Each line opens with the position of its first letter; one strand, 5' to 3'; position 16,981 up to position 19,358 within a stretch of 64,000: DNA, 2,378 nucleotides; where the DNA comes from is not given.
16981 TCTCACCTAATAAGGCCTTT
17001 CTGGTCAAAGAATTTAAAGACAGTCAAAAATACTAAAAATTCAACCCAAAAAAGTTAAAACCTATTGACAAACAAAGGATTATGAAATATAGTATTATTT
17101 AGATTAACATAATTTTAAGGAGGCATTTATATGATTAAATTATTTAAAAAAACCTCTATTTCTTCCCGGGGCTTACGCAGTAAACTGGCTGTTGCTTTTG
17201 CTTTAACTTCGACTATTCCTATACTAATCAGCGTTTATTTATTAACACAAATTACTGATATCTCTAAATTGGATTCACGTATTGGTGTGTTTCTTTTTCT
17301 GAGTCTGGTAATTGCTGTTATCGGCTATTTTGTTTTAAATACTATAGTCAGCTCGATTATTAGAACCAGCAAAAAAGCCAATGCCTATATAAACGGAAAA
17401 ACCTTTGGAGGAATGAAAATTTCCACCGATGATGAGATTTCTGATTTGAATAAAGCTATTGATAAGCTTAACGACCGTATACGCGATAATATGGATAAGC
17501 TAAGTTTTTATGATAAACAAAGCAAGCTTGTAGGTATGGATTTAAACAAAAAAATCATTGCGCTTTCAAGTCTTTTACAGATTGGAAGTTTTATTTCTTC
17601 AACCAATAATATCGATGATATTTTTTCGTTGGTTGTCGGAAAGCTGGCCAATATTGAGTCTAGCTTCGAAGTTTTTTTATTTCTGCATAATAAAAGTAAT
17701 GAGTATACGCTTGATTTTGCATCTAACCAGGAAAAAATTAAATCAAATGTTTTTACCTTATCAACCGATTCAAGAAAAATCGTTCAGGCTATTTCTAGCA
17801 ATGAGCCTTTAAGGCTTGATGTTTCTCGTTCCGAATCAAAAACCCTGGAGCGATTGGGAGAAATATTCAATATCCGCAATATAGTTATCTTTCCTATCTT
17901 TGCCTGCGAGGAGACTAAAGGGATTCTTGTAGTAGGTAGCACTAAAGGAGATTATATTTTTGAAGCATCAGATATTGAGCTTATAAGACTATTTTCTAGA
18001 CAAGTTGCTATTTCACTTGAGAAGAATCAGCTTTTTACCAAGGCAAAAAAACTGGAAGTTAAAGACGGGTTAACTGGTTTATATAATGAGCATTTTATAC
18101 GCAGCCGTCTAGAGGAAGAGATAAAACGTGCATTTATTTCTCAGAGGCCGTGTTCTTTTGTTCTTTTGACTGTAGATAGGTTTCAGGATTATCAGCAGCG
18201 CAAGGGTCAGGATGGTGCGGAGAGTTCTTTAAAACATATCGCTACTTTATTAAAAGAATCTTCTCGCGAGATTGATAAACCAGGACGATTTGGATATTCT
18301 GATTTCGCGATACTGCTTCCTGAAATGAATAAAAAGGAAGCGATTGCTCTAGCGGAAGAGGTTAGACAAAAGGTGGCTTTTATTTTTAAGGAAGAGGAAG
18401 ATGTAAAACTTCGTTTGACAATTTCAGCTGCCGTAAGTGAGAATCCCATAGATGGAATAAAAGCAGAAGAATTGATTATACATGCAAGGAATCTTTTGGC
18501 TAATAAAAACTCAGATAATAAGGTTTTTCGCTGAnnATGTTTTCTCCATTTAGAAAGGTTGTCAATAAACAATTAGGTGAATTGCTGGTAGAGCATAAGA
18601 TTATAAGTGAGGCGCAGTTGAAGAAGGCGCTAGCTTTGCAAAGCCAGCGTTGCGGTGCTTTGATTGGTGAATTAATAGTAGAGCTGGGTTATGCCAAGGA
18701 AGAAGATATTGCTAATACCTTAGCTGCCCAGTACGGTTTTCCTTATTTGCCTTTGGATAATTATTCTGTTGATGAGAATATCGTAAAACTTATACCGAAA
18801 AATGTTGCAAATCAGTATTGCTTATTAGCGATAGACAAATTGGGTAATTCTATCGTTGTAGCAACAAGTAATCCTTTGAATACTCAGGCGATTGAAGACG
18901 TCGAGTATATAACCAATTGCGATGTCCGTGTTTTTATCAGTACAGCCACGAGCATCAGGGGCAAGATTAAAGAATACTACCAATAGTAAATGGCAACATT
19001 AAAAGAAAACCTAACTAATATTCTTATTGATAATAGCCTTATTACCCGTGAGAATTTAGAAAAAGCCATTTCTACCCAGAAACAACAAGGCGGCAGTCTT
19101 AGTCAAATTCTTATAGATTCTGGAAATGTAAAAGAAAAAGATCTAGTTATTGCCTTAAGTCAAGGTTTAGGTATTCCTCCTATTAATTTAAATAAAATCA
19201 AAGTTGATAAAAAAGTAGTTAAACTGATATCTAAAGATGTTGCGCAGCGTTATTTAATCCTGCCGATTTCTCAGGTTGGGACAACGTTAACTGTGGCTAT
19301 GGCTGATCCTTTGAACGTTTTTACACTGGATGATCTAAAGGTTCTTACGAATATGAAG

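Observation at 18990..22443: Two tandem full-length PilB/GspE-type ATPases and no PilT-like retraction ATPase in the locus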

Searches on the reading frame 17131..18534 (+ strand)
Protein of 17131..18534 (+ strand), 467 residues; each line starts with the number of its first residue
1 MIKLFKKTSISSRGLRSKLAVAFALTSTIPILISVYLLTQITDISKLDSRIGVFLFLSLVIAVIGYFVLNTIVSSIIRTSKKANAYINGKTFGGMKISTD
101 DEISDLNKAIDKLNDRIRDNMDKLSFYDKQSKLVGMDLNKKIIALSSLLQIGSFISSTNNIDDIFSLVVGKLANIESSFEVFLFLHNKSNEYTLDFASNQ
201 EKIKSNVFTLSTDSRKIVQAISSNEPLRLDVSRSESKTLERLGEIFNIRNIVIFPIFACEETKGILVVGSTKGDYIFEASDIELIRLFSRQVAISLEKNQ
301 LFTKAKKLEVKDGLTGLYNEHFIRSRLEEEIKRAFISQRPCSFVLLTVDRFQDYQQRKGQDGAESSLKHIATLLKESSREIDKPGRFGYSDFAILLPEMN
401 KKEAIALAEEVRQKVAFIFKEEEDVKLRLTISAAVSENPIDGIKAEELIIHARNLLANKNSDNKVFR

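Call 6: search_protein_families(library=pfam, proteins=[window:17131-18534:+])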
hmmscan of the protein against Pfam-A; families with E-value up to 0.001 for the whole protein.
window:17131-18534:+ (467 aa): 4 families
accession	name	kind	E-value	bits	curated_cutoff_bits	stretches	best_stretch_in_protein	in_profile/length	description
PF00990.26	GGDEF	-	1e-22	81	23.8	1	312-458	4-153/161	Diguanylate cyclase, GGDEF domain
PF13185.12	GAF_2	-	1.2e-07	32.4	28.6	1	159-297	2-136/136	GAF domain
PF01590.32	GAF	-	4e-06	27.8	22.4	1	182-296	23-133/133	GAF domain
PF13492.12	GAF_3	-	0.00029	21.7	27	1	212-297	52-128/129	GAF domain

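Call 15: search_protein_families(library=ncbifam, proteins=[window:17131-18534:+], max_evalue=0.00001)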
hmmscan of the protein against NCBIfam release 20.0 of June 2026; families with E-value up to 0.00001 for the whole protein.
window:17131-18534:+ (467 aa): 18 families
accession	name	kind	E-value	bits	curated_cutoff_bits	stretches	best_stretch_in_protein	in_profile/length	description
TIGR00254.1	GGDEF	domain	1.2e-24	86.9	37.4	1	308-456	4-153/168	diguanylate cyclase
NF038266.1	diguan_SiaD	equivalog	3e-23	82.5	290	1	304-456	89-241/252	biofilm regulation diguanylate cyclase SiaD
NF007135.0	PRK09581.1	equivalog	5.7e-22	78.2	474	1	283-464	263-451/457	PleD family two-component system response regulator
NF047654.1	DiguCycDgcRLepto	equivalog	3.6e-20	72.1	500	1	267-461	94-288/295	diguanylate cyclase DgcR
NF041606.1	dguan_cyc_DgcA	equivalog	5.5e-20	71.6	370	1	139-457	8-326/340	diguanylate cyclase DgcA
NF011955.1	PRK15426.1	equivalog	1.1e-13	50.2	408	1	311-464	400-557/564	cellulose biosynthesis regulator diguanylate cyclase DgcQ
NF045675.1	PhdiestaseDibA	equivalog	1.6e-12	46.6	980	1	287-457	185-351/623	phosphodiesterase DibA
NF007380.0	PRK09894.1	equivalog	2.5e-12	46.8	256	1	309-438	129-256/296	diguanylate cyclase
NF007423.1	PRK09966.1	equivalog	7.1e-12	44.9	325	1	290-449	224-379/390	diguanylate cyclase DgcN/YfiN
NF051473.1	DigCycDgcsShew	equivalog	3.9e-11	42.8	400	1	301-416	127-241/291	diguanylate cyclase DgcS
NF007599.0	PRK10245.1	equivalog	3.9e-11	42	402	1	288-434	191-336/371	diguanylate cyclase AdrA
NF040885.1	diguan_DgcJ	equivalog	1e-10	41.1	500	1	290-421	320-453/493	diguanylate cyclase DgcJ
NF047872.1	GGDEF_GdpS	equivalog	9.3e-08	31.6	400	1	300-445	178-324/355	GGDEF domain-containing protein GdpS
NF053781.1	cdiGMPphdstlr2612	equivalog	1.6e-07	29.4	1600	1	288-418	822-951/1268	Tlr1612 family c-di-GMP phosphodiesterase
NF045673.1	c-di-GMPRcptLapD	equivalog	2e-07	29.7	1020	1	309-461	236-389/647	cyclic di-GMP receptor LapD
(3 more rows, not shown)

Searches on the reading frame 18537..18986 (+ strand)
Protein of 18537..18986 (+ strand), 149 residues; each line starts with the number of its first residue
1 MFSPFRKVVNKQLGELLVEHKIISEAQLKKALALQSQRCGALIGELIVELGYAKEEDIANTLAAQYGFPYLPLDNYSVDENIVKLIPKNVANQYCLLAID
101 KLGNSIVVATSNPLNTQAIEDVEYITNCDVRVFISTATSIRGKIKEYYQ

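Call 6: search_protein_families(library=pfam, proteins=[window:18537-18986:+])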
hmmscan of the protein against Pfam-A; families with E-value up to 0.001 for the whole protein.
window:18537-18986:+ (149 aa): 1 family
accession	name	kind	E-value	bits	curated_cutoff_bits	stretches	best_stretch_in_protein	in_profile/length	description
PF05157.20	MshEN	-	2.1e-16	60.1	23.1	1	66-149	1-85/90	MshEN domain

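Call 15: search_protein_families(library=ncbifam, proteins=[window:18537-18986:+], max_evalue=0.00001)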
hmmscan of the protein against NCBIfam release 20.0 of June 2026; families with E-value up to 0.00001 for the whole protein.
window:18537-18986:+ (149 aa): 5 families
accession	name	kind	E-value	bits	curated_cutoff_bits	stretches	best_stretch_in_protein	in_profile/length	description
TIGR02538.1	type_IV_pilB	equivalog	4.4e-21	75.1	675.65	1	13-148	2-136/564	type IV-A pilus assembly ATPase PilB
NF008411.1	PRK11234.1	equivalog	7.8e-17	60.9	1170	1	11-148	482-617/723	cyclic di-3',5'-guanylate-activated glycosyltransferase NfrB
NF053729.1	c-di-GMP_motif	domain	4.5e-15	55.2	38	1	12-65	1-53/53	cyclic di-GMP-binding domain-containing protein, MshE-related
NF012033.0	PRK15489.1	equivalog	4.9e-15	54.7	537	1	9-144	489-623/703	glycosyl transferase family protein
TIGR03029.1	EpsG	equivalog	5.5e-08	32.3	313.8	1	11-83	3-74/274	chain length determinant protein tyrosine kinase EpsG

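Call 73: search_protein_representatives(protein=window:18537-18983:+)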
Query: 149 residues. Proteins with E-value up to 0.001 (for the whole library): 16733; up to 1e-10: 4367; up to 1e-30: 52. The best 150 are listed.
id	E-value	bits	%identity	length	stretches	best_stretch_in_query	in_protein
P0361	2.4e-67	241.3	30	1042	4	11-148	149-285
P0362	1.4e-65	235.6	29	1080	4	12-149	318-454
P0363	6.1e-55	201.2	36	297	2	4-148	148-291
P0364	2.5e-52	192.7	49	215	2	7-149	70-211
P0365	5.6e-51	188.4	32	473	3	13-148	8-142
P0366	4.5e-48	178.9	26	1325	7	5-147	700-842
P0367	1.2e-47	177.5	30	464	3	12-148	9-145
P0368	3.4e-45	169.6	52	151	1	4-148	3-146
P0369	8.6e-45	168.3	28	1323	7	11-141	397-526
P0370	1.3e-44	167.8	29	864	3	11-148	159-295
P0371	2.1e-44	167.0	30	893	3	10-148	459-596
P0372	1.3e-43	164.5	26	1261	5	6-141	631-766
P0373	2.4e-41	157.2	44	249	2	7-148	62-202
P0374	4.8e-41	156.2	35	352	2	12-148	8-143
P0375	1.6e-40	154.5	53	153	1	5-142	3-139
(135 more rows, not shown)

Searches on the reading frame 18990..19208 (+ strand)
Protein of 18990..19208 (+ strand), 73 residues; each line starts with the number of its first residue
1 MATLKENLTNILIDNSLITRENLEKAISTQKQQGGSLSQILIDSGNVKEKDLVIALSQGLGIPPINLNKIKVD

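Call 54: search_protein_families(library=ncbifam, proteins=[window:18990-19208:+], max_evalue=10)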
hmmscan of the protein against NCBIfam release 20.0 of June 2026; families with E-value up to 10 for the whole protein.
window:18990-19208:+ (73 aa): 5 families
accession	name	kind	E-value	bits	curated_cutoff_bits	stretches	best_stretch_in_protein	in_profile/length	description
NF053729.1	c-di-GMP_motif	domain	3.8e-13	49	38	1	8-58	2-52/53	cyclic di-GMP-binding domain-containing protein, MshE-related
NF012033.0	PRK15489.1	equivalog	7.9e-06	24.3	537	1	4-70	489-555/703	glycosyl transferase family protein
TIGR02538.1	type_IV_pilB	equivalog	1e-05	24.4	675.65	1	8-72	2-66/564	type IV-A pilus assembly ATPase PilB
NF008411.1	PRK11234.1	equivalog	4e-05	22.2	1170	1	6-73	482-548/723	cyclic di-3',5'-guanylate-activated glycosyltransferase NfrB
TIGR03029.1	EpsG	equivalog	0.0031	16.7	313.8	1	7-63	4-60/274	chain length determinant protein tyrosine kinase EpsG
